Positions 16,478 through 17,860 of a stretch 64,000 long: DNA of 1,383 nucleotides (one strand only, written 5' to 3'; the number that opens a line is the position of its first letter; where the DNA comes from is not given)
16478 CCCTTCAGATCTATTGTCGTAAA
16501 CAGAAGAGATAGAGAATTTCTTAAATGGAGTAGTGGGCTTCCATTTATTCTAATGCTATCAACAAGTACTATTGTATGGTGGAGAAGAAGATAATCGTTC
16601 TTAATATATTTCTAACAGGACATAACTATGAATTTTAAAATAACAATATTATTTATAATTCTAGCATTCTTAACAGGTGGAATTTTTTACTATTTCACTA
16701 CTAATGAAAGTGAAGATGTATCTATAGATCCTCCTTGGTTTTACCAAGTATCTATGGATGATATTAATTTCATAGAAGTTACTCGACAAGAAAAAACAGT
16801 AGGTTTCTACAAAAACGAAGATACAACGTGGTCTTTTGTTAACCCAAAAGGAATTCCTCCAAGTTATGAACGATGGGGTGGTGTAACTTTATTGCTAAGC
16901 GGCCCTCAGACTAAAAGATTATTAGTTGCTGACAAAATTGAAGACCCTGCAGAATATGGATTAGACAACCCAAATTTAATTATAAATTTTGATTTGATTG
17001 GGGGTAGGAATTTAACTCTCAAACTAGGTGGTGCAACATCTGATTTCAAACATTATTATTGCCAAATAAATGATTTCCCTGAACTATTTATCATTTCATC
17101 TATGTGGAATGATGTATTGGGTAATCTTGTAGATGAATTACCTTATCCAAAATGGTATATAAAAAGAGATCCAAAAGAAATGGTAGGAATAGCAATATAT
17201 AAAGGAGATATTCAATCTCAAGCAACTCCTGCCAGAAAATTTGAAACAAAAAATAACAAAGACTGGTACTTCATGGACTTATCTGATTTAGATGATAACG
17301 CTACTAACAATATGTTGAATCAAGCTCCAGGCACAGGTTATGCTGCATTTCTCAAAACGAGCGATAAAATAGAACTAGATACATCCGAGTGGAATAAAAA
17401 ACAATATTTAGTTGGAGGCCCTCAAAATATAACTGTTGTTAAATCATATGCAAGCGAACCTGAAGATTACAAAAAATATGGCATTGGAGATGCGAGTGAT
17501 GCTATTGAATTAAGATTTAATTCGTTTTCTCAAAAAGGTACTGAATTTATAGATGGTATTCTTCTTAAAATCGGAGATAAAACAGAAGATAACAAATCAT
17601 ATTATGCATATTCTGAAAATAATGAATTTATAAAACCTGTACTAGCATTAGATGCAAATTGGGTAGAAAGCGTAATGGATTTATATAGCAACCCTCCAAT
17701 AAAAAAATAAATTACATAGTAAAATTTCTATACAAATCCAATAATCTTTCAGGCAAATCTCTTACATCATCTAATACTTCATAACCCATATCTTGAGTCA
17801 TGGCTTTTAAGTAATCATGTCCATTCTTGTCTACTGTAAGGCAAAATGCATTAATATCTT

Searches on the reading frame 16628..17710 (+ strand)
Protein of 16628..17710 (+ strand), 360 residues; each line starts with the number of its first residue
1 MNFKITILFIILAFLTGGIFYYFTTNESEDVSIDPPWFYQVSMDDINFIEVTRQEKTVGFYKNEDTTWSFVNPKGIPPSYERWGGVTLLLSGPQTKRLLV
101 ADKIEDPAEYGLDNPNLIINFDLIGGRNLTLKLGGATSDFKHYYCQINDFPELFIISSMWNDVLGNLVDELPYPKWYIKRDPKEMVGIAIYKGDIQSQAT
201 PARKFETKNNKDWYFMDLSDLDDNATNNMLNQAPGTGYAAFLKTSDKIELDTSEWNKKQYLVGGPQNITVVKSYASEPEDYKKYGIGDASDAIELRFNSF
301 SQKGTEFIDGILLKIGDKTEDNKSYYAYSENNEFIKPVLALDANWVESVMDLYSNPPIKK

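Call 8: search_protein_families(library=pfam, proteins=[window:16628-17710:+], max_evalue=0.0001)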
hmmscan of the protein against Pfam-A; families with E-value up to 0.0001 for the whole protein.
window:16628-17710:+ (360 aa): 1 family
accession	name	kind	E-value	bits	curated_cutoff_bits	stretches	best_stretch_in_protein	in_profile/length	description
PF14238.11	DUF4340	-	2.4e-12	47.9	25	1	99-245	31-173/183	Domain of unknown function (DUF4340)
